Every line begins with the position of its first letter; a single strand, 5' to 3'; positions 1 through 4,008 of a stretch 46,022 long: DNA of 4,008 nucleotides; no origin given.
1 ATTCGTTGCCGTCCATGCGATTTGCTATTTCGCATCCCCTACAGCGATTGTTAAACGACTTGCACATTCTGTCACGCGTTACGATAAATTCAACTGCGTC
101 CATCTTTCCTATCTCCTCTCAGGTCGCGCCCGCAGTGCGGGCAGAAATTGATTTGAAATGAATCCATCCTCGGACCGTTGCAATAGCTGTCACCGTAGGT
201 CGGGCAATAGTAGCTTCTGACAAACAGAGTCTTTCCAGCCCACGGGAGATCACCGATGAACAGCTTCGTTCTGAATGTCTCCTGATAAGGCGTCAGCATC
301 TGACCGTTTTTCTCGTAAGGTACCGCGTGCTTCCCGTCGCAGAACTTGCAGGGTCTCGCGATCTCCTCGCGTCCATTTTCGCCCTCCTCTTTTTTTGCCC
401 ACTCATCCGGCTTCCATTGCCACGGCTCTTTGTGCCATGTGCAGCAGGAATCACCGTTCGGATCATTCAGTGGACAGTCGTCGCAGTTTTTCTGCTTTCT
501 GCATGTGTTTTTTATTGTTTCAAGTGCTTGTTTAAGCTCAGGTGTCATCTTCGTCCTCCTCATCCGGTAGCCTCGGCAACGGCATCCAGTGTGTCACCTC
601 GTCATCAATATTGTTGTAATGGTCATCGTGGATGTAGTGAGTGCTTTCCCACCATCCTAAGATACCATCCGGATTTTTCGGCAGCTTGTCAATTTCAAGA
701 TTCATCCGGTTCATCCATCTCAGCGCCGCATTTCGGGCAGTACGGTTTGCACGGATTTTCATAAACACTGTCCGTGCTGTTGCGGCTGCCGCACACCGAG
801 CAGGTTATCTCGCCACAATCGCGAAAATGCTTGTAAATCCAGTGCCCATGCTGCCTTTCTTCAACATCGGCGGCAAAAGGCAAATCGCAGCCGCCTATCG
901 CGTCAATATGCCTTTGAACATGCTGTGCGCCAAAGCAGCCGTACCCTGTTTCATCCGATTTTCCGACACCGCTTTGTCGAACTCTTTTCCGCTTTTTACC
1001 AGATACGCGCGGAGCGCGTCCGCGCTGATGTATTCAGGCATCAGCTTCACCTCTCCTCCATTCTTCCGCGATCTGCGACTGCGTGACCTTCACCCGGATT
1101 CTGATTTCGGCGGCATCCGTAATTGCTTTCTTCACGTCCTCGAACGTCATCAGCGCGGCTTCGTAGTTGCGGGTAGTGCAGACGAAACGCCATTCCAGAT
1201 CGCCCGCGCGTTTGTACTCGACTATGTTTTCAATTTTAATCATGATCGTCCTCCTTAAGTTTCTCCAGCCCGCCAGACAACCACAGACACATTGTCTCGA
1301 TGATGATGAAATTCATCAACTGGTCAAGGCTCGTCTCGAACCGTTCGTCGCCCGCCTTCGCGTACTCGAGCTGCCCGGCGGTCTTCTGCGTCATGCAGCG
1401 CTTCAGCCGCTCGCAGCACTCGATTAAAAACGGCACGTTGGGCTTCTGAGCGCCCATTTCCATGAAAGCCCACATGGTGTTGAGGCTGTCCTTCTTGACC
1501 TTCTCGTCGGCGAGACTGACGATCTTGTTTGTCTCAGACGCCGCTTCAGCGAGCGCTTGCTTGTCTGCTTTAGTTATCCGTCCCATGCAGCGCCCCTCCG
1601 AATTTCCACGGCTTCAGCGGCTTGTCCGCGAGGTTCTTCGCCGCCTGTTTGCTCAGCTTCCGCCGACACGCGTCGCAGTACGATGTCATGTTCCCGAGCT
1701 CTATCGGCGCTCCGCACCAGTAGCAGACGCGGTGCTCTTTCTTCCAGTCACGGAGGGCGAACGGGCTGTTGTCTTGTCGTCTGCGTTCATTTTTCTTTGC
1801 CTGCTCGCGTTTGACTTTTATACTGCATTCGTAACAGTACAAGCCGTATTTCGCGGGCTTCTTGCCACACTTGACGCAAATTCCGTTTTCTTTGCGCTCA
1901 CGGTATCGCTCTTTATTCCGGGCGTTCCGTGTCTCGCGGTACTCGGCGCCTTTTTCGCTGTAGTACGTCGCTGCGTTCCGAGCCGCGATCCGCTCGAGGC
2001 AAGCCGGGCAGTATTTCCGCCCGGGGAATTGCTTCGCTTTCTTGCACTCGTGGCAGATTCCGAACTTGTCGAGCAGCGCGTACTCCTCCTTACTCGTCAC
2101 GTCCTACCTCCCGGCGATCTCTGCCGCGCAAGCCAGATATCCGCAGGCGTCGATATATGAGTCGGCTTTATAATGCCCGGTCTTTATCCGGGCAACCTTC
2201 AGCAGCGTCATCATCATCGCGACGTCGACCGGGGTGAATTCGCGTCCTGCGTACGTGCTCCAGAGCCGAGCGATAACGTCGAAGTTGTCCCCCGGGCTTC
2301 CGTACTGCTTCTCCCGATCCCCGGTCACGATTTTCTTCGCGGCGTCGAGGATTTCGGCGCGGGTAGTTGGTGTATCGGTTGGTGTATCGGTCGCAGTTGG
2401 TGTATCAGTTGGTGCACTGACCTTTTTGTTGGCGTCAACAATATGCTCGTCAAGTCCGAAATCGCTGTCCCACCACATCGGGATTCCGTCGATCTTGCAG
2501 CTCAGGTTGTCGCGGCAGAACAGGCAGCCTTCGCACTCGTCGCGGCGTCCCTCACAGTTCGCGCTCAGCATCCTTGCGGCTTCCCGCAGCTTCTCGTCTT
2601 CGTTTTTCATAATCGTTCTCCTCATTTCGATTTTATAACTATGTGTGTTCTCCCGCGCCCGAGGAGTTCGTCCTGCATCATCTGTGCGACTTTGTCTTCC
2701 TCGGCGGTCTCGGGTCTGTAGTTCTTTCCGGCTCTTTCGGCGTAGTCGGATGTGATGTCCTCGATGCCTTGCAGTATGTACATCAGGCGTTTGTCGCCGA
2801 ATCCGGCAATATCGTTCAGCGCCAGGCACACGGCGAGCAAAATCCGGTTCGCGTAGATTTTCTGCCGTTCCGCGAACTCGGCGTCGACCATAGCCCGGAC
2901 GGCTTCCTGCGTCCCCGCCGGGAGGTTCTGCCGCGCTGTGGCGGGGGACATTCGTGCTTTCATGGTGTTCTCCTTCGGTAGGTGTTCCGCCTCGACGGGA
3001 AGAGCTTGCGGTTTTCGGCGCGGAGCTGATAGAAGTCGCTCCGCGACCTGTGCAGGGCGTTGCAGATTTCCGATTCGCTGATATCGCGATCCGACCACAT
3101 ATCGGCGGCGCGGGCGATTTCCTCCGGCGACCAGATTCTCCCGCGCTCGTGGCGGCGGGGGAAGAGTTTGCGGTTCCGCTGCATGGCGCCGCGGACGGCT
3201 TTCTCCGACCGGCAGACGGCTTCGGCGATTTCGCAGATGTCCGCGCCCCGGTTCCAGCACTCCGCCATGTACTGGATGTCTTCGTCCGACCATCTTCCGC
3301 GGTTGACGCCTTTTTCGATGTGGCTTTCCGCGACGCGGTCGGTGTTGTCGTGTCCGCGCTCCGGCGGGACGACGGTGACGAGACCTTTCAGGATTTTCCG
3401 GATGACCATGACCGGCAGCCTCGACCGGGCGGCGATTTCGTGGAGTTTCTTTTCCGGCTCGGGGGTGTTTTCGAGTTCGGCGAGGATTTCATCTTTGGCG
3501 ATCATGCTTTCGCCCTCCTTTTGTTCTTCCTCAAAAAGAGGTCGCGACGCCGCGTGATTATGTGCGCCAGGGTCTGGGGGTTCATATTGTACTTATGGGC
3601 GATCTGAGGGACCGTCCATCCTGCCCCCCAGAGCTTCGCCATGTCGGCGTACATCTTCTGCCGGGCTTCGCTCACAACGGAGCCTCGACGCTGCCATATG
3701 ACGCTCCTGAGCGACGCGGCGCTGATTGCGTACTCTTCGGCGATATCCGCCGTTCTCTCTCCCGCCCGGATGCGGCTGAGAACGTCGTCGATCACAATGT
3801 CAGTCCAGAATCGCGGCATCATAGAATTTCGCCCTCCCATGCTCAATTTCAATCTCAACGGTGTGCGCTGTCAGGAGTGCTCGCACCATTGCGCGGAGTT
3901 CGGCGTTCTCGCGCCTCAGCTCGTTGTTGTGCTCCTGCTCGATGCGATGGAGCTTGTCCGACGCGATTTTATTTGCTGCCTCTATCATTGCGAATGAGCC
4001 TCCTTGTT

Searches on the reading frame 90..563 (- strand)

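Call 63: search_protein_families(library=phrogs, proteins=[window:90-563:-], max_evalue=0.001)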
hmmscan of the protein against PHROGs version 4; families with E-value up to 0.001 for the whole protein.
window:90-563:- (157 aa): 3 families
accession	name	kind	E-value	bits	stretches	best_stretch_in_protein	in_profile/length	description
phrog_1494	-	unknown function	1.8e-08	34.8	1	62-152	142-213/226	-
phrog_9264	-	unknown function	1e-05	26.4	1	9-33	14-38/77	-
phrog_10714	-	unknown function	0.00044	21.4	1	118-154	69-105/109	-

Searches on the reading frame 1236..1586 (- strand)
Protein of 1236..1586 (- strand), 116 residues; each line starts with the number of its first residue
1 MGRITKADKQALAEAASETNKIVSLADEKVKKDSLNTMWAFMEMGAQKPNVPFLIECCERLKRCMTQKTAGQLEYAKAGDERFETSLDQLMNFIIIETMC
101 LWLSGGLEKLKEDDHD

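Call 63: search_protein_families(library=phrogs, proteins=[window:1236-1586:-], max_evalue=0.001)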
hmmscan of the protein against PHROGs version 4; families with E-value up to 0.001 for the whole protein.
window:1236-1586:- (116 aa): 1 family
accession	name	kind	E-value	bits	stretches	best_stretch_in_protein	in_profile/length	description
phrog_24490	-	unknown function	3e-15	57.1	1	31-115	6-87/90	-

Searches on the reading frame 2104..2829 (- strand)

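Call 63: search_protein_families(library=phrogs, proteins=[window:2104-2829:-], max_evalue=0.001)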
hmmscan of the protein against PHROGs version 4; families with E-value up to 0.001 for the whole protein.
window:2104-2829:- (241 aa): 6 families
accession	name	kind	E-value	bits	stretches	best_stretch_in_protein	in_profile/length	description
phrog_474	-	other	1.1e-34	121.6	1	144-239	116-211/274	phosphofructokinase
phrog_1167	-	other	3.9e-29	103.1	1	158-238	4-84/169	phosphofructokinase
phrog_6328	-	unknown function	2.5e-21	77.9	1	105-240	111-243/249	-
phrog_18396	-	unknown function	5.3e-15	57.1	1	151-240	152-246/248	-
phrog_6342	-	unknown function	6.4e-13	50.3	1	145-241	39-135/236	-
phrog_1597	-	unknown function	2.5e-12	48.6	1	154-238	93-179/189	-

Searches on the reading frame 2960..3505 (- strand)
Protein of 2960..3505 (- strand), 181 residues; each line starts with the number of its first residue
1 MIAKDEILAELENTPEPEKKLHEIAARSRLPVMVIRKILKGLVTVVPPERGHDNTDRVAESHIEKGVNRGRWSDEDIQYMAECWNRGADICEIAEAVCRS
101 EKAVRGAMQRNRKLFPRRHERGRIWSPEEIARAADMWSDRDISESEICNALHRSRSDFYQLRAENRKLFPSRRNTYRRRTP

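Call 63: search_protein_families(library=phrogs, proteins=[window:2960-3505:-], max_evalue=0.001)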
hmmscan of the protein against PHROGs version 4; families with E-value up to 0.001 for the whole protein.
window:2960-3505:- (181 aa): 5 families
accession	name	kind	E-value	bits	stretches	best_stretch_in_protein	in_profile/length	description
phrog_16311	-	unknown function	8.2e-09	36.8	1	71-122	4-55/151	-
phrog_323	-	transcription regulation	1e-08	36.1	1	48-165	141-275/319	transcriptional regulator, D5-like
phrog_11013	-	unknown function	7.6e-06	26.7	0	69-106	30-66/87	-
phrog_3356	-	integration and excision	0.00019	22.3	0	72-102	28-58/168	transposase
phrog_11376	-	unknown function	0.0009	20.5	0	45-113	16-84/134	-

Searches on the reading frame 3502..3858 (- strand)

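Call 63: search_protein_families(library=phrogs, proteins=[window:3502-3858:-], max_evalue=0.001)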
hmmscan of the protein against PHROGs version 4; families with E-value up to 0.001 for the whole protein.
window:3502-3858:- (118 aa): 3 families
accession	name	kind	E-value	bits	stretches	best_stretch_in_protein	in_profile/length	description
phrog_11376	-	unknown function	3.1e-09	38.2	1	16-99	41-123/134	-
phrog_20467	-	DNA, RNA and nucleotide metabolism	4.4e-05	24.3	1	68-104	66-102/112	HNH endonuclease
phrog_12251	-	unknown function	0.00071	20.3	0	39-103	150-217/224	-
